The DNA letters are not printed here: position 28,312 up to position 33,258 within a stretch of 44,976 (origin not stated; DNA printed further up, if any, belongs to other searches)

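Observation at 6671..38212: System-level hypothesis: a phage-encoded (methyl-)heptose glycosylation toolkit distributed through the virion operon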

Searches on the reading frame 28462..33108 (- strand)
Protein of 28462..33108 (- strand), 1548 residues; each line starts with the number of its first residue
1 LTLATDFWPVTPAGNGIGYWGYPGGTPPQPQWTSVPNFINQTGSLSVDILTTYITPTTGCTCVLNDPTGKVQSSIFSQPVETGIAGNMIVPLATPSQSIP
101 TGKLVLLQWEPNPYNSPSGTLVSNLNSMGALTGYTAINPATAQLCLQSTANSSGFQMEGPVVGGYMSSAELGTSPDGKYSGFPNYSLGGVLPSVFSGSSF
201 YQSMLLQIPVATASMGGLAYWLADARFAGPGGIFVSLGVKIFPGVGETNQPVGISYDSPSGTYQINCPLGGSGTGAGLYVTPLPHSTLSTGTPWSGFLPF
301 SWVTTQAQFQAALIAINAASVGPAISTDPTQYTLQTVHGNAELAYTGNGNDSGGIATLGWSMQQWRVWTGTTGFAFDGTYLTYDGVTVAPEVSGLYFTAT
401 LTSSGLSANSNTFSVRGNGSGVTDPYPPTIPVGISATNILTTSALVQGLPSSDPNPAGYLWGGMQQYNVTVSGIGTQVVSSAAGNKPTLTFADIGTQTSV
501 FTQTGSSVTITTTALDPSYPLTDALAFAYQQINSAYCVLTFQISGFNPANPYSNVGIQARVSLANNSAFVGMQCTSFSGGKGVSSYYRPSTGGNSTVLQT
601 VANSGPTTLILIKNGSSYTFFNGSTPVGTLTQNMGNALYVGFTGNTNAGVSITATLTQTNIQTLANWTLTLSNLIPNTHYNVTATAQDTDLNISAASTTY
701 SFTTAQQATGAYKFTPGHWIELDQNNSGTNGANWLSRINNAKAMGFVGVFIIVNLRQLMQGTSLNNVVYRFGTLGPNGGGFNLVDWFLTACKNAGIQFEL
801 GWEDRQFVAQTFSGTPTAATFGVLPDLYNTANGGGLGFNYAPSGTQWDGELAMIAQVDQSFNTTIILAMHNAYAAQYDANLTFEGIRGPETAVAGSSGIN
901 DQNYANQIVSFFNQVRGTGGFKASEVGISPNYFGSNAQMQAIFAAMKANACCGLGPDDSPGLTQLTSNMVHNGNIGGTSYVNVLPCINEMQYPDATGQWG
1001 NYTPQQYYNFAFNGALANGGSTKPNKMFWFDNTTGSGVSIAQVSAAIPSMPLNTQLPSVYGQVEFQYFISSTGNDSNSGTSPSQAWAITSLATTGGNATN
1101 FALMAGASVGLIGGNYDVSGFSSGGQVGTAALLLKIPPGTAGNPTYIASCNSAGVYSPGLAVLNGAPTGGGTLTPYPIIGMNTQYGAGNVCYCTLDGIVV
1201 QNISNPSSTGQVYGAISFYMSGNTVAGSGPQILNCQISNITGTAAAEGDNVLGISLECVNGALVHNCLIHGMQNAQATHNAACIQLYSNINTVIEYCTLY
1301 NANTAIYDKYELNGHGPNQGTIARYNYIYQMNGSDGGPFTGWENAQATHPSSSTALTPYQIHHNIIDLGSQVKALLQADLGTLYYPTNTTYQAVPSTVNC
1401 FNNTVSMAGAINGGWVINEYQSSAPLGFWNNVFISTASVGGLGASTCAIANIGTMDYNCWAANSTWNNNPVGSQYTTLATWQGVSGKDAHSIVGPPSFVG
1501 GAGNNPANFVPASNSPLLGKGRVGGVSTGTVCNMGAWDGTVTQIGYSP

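Call 8: search_protein_families(library=phrogs, proteins=[window:28462-33108:-], max_evalue=0.001)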
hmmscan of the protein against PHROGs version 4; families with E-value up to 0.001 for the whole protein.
window:28462-33108:- (1548 aa): 0 families

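Call 9: search_protein_families(library=pfam, proteins=[window:28462-33108:-], max_evalue=0.01)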
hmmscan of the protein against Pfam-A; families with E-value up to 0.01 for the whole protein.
window:28462-33108:- (1548 aa): 0 families

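Call 91: search_solved_structures(query=window:28462-33108:-, max_evalue=0.01)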
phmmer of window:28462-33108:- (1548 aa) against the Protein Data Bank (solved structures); distinct sequences matched with E-value up to 0.01: 0.
